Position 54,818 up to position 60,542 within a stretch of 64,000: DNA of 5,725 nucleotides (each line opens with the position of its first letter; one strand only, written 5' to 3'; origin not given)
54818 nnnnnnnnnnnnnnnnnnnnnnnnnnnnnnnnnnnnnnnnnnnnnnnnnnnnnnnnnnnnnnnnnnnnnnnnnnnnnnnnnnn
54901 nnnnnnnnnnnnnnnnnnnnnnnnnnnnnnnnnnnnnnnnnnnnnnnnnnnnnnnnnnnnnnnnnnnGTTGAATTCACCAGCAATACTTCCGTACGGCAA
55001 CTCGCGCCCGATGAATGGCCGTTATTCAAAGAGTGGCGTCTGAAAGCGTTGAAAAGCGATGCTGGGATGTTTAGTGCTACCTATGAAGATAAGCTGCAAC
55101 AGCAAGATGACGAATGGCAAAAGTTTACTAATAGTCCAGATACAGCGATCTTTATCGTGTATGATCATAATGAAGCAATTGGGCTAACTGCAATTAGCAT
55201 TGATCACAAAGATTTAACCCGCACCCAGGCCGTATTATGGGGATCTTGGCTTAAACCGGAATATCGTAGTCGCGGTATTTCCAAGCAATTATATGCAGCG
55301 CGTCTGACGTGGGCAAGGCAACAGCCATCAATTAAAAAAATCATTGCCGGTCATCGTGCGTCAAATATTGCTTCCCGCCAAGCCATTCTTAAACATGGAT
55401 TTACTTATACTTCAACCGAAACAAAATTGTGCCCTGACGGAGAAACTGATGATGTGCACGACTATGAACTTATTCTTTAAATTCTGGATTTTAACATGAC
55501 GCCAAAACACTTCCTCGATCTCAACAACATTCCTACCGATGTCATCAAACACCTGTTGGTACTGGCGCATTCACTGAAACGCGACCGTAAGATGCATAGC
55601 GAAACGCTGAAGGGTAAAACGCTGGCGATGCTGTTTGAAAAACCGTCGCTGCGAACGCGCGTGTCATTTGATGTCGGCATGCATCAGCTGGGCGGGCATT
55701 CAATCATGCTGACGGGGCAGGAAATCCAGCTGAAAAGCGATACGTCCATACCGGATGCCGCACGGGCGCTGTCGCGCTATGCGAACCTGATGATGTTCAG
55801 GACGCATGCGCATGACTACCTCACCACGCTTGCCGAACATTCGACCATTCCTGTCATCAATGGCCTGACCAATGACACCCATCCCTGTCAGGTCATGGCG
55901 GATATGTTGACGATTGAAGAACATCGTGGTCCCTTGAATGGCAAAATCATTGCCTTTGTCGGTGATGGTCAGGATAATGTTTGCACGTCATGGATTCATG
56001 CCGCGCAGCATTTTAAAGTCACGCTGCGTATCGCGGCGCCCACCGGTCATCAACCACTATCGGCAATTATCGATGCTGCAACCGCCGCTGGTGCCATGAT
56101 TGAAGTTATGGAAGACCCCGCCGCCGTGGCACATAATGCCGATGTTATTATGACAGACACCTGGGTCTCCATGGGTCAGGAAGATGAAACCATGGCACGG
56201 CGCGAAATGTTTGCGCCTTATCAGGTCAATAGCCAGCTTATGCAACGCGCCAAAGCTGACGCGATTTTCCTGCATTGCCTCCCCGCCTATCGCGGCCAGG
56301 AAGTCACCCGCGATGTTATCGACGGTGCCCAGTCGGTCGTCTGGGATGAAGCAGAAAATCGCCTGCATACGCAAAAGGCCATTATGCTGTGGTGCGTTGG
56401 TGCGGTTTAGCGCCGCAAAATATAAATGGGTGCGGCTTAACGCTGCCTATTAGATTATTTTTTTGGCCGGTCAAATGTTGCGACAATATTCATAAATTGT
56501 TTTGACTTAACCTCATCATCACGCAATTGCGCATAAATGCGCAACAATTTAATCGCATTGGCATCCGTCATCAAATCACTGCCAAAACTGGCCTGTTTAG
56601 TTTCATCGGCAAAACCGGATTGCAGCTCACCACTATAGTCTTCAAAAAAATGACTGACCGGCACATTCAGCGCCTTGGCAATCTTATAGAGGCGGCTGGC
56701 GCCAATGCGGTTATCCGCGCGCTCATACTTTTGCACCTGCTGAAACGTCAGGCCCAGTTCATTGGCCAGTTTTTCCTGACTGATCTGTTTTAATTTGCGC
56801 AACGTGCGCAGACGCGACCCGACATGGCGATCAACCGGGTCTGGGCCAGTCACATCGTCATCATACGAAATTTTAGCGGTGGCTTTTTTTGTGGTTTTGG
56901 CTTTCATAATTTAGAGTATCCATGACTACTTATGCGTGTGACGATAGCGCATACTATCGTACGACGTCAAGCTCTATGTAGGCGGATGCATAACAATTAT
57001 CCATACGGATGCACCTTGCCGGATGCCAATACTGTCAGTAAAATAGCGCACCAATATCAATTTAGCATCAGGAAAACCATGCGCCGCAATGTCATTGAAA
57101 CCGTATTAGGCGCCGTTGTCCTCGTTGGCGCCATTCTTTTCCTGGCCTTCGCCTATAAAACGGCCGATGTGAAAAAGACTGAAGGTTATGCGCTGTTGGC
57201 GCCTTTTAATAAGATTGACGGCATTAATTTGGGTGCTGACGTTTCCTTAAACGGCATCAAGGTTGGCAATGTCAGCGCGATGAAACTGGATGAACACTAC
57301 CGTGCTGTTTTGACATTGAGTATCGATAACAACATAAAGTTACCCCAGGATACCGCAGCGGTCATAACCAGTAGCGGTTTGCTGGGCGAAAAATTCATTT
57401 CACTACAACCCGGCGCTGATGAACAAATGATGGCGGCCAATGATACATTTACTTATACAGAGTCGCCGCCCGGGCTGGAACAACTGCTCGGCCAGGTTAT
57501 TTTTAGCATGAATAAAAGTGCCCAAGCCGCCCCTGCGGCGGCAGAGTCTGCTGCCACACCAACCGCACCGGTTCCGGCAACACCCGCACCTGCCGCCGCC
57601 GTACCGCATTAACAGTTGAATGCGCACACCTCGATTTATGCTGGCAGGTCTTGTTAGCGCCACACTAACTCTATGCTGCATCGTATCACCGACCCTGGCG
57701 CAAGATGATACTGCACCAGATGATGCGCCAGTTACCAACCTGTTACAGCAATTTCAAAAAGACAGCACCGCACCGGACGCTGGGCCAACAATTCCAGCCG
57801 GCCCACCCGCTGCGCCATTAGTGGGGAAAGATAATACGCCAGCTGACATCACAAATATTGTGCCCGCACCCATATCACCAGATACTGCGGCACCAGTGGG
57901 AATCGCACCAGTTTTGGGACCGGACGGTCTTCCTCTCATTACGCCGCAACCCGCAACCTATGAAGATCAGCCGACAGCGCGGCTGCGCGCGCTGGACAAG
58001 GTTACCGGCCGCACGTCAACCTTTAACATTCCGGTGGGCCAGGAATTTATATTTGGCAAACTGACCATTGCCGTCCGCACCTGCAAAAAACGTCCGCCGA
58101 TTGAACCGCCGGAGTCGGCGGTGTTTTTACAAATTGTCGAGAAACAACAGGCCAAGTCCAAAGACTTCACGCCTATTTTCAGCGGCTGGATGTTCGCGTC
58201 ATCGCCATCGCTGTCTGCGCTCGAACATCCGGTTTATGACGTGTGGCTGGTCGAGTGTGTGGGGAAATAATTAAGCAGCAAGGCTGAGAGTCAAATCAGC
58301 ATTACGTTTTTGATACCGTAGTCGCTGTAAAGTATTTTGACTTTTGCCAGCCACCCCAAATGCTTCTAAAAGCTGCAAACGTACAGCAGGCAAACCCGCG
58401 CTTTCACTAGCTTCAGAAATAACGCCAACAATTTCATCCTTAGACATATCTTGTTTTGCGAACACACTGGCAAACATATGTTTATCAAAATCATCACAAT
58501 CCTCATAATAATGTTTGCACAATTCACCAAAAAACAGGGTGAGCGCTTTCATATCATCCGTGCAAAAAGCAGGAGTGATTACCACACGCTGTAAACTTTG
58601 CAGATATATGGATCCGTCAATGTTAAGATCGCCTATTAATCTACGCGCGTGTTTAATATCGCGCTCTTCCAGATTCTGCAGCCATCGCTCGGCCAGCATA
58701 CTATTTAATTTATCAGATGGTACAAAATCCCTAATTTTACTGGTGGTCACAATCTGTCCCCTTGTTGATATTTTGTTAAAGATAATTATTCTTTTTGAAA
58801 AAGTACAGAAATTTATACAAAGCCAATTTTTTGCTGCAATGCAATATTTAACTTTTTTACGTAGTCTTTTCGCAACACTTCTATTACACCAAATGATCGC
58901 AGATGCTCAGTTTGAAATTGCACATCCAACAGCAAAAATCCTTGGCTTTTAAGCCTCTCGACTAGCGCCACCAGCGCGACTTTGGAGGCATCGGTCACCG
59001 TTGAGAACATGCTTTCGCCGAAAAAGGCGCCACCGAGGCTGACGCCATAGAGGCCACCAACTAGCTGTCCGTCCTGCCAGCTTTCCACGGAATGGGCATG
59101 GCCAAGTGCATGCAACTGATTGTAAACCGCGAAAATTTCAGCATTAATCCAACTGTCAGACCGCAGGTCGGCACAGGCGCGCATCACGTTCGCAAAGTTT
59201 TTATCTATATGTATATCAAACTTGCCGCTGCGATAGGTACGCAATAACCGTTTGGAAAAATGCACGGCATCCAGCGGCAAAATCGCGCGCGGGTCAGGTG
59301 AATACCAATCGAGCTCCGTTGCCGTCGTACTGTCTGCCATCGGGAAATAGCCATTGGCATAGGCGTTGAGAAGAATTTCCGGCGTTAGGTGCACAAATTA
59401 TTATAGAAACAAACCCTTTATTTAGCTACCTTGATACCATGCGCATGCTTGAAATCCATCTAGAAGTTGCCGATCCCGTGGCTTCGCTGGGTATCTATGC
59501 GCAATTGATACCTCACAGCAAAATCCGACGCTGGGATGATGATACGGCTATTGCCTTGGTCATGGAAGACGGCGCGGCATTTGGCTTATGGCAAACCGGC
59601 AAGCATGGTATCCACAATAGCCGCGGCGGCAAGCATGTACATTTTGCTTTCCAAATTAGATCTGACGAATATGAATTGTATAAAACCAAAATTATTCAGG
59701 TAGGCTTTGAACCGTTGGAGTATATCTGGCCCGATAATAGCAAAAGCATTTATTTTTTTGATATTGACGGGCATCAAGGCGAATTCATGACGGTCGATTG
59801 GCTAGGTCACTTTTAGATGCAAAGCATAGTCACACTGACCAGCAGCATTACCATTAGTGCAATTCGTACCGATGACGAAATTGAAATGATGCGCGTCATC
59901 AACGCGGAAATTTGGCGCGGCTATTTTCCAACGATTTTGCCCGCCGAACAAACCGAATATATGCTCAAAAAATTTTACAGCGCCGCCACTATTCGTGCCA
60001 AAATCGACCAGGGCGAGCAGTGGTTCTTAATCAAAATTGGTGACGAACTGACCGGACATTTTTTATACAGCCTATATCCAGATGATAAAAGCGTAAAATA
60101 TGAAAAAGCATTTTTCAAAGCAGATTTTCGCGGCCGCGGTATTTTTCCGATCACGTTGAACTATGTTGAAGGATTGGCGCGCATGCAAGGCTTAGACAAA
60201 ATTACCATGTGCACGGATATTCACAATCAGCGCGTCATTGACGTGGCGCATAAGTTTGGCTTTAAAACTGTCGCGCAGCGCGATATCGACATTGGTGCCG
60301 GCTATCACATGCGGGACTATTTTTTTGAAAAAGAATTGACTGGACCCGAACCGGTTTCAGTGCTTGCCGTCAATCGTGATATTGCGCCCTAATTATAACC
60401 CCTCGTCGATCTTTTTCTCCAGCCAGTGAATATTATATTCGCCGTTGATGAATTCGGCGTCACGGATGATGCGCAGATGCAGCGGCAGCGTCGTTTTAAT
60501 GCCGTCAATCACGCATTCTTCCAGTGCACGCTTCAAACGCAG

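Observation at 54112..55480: tRNA-binding (CsaA-like) gene plus DUF1543-GNAT fusion wedged between argD and argF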

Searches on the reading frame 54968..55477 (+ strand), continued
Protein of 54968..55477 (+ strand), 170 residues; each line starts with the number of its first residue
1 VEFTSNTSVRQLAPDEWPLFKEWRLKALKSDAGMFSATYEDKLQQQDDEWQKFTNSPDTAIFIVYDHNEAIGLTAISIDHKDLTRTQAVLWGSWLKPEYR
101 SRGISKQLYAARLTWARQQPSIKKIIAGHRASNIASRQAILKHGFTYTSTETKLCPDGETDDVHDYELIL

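Call 78: search_solved_structures(query=A4, max_evalue=10, show_alignments=0)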
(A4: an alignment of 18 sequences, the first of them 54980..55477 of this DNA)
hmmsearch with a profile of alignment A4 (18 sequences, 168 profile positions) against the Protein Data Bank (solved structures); distinct sequences matched with E-value up to 10: 46.
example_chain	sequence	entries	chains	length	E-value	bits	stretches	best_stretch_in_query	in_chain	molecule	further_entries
2jlm_A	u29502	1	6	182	5.5e-06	29.5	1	34-167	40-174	PUTATIVE PHOSPHINOTHRICIN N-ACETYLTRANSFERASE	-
2i79_A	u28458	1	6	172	1.1e-05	28.5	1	48-149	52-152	Acetyltransferase, GNAT family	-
4mbu_A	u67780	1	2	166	2.7e-05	27.3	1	5-150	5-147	Similar to N-acetyltransferase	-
1nsl_A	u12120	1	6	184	0.00027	24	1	3-165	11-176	Probable acetyltransferase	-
1z9u_A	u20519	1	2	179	0.00064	22.8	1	56-167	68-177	acetyl transferase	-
1s7k_A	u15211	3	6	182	0.00067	22.7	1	56-167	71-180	acetyl transferase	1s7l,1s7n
1tiq_A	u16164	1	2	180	0.00068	22.7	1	2-158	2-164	Protease synthase and sporulation negative regulatory protein PAI 1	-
1s7f_A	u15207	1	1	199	0.00086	22.4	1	56-167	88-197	acetyl transferase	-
8osp_A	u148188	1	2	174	0.0028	20.7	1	42-148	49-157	N-acetyltransferase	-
1s3z_A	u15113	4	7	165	0.0059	19.7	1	47-145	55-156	aminoglycoside 6'-N-acetyltransferase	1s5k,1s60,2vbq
8q6u_A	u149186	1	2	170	0.011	18.7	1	42-145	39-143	Aminoglycoside N6'-acetyltransferase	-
8gxf_B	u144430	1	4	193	0.012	18.6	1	86-164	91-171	GCN5 family acetyltransferase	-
3tfy_A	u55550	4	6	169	0.014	18.4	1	42-151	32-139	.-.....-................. 50, NatE catalytic subunit | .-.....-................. 50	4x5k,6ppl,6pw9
2ob0_A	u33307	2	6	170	0.015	18.4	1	42-151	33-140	Human MAK3 homolog | N-acetyltransferase 13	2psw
6erd_A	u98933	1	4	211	0.015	18.4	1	42-145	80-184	Aminoglycoside N6'-acetyltransferase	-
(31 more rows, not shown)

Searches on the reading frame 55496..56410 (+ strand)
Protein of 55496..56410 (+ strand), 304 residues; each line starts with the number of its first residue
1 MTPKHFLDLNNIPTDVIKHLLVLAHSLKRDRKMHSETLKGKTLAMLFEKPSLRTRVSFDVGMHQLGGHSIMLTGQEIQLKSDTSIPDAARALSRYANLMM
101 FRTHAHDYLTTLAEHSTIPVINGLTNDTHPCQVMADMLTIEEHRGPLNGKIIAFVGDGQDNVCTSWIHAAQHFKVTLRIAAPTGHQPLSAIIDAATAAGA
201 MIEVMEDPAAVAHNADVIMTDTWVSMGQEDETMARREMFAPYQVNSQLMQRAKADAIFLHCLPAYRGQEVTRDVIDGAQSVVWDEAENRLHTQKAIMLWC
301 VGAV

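Call 3: search_protein_families(library=pfam, proteins=[window:55496-56410:+], max_evalue=0.01)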
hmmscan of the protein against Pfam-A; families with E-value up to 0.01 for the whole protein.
window:55496-56410:+ (304 aa): 2 families
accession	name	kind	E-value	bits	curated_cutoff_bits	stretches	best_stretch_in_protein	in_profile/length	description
PF00185.30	OTCace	-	2.6e-55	187.2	29.4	1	149-300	2-157/157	Aspartate/ornithine carbamoyltransferase, Asp/Orn binding domain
PF02729.26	OTCace_N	-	5.3e-45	153.6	29.9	1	4-142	1-148/148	Aspartate/ornithine carbamoyltransferase, carbamoyl-P binding domain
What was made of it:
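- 55496..56410 (+): argF (ornithine carbamoyltransferase), last gene of the block. PF02729 plus PF00185 (call 3).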

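Call 4: search_protein_families(library=ncbifam, proteins=[window:55496-56410:+], max_evalue=0.01)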
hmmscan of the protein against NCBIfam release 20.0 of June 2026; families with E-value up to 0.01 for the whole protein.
window:55496-56410:+ (304 aa): 16 families
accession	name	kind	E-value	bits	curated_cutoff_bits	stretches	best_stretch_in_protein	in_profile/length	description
NF001986.0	PRK00779.1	subfamily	2.5e-127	424.3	306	1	2-302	4-305/307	ornithine carbamoyltransferase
TIGR00658.1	orni_carb_tr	equivalog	3.2e-109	364.8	280.85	1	4-301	1-303/304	ornithine carbamoyltransferase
NF011380.0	PRK14805.1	equivalog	3.2e-87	292.4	421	1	4-299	2-298/302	ornithine carbamoyltransferase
TIGR04384.1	putr_carbamoyl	exception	7.3e-80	268.5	500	1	5-300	1-306/330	putrescine carbamoyltransferase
NF003286.0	PRK04284.1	subfamily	1.8e-70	237.7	515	1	4-302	7-331/332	ornithine carbamoyltransferase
NF009213.0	PRK12562.1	subfamily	1.2e-59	202.4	559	2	4-266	7-279/334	ornithine carbamoyltransferase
NF011379.0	PRK14804.1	equivalog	1.8e-54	185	373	1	4-299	7-307/311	ornithine carbamoyltransferase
NF002470.0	PRK01713.1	equivalog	3.1e-54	184.6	545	2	3-267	7-280/334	ornithine carbamoyltransferase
NF003384.0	PRK04523.1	equivalog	9.3e-46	156.4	288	1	2-300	2-332/336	N-acetylornithine carbamoyltransferase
NF002032.1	PRK00856.1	equivalog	3e-44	151.4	263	1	4-297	1-293/297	aspartate carbamoyltransferase catalytic subunit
TIGR00670.1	asp_carb_tr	equivalog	1.4e-40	139.3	236.95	1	4-297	1-299/304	aspartate carbamoyltransferase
NF006046.0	PRK08192.1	equivalog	1.4e-24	86.9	512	1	4-289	7-305/339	aspartate carbamoyltransferase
NF008853.0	PRK11891.1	equivalog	2.6e-24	85.6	560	1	6-265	91-359/430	aspartate carbamoyltransferase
NF010387.0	PRK13814.1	equivalog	4.3e-18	65.3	660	1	3-296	5-298/310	aspartate carbamoyltransferase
NF005538.0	PRK07200.1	equivalog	7.8e-07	28.4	453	1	4-225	22-274/396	knotted carbamoyltransferase YgeW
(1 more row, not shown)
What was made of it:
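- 55496..56410 (+): NCBIfam PRK00779 424 bits against 306, and TIGR00658 365 against 281 (call 4).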

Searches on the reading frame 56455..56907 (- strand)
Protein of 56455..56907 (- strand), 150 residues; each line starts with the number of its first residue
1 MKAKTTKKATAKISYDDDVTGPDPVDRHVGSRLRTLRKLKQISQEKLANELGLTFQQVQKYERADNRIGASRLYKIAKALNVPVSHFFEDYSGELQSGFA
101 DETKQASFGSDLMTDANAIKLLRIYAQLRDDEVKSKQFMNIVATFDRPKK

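Call 67: search_protein_families(library=pfam, proteins=[window:56455-56907:-], max_evalue=0.001)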
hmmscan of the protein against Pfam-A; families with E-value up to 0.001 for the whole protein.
window:56455-56907:- (150 aa): 5 families
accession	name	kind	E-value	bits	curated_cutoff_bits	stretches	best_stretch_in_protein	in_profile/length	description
PF01381.28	HTH_3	-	1.7e-13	50.8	23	1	33-85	1-53/55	Helix-turn-helix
PF13443.12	HTH_26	-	1.3e-06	29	22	1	32-86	1-56/63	Cro/C1-type HTH DNA-binding domain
PF12844.13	HTH_19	-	1.7e-06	28.3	30.2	1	30-83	1-54/64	Helix-turn-helix domain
PF13560.12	HTH_31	-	4.3e-06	27.4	27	1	29-84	2-58/64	Helix-turn-helix domain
PF15943.11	YdaS_toxin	-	0.00074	19.7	30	0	43-84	10-51/65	Bacterial toxin YdaS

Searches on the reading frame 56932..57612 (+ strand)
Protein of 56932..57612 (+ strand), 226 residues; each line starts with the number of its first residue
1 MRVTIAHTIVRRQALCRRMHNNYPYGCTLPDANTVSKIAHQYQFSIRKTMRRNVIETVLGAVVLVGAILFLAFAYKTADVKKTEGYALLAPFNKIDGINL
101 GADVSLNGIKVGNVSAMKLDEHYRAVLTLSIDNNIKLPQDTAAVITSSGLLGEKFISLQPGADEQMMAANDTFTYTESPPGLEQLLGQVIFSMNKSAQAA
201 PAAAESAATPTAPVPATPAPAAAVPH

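Call 67: search_protein_families(library=pfam, proteins=[window:56932-57612:+], max_evalue=0.001)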
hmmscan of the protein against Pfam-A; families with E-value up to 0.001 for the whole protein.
window:56932-57612:+ (226 aa): 1 family
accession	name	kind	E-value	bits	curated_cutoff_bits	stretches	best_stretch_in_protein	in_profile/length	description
PF02470.25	MlaD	-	1.6e-17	63.9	25.1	1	85-161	2-81/81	MlaD protein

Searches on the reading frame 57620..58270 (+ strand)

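Call 67: search_protein_families(library=pfam, proteins=[window:57620-58270:+], max_evalue=0.001)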
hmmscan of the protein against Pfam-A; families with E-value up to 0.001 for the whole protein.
window:57620-58270:+ (216 aa): 1 family
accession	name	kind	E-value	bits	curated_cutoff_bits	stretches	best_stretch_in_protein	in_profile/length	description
PF09923.14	DUF2155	-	2.3e-32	111.4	27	1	120-213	1-89/89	Uncharacterized protein conserved in bacteria (DUF2155)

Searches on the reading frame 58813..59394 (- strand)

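Call 67: search_protein_families(library=pfam, proteins=[window:58813-59394:-], max_evalue=0.001)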
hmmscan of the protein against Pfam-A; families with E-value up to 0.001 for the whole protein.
window:58813-59394:- (193 aa): 1 family
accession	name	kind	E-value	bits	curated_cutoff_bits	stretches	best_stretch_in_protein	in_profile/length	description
PF03588.20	Leu_Phe_trans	-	4.7e-67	225.2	22.7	1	5-173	1-170/171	Leucyl/phenylalanyl-tRNA protein transferase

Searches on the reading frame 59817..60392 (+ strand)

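Call 67: search_protein_families(library=pfam, proteins=[window:59817-60392:+], max_evalue=0.001)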
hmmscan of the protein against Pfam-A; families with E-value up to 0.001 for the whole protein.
window:59817-60392:+ (191 aa): 2 families
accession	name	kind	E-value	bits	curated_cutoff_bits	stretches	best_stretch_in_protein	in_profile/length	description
PF00583.31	Acetyltransf_1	-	2.9e-08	34.4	20.7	1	51-149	23-116/116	Acetyltransferase (GNAT) family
PF13302.13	Acetyltransf_3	-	1.2e-05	26.4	25.4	1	12-150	3-138/138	Acetyltransferase (GNAT) domain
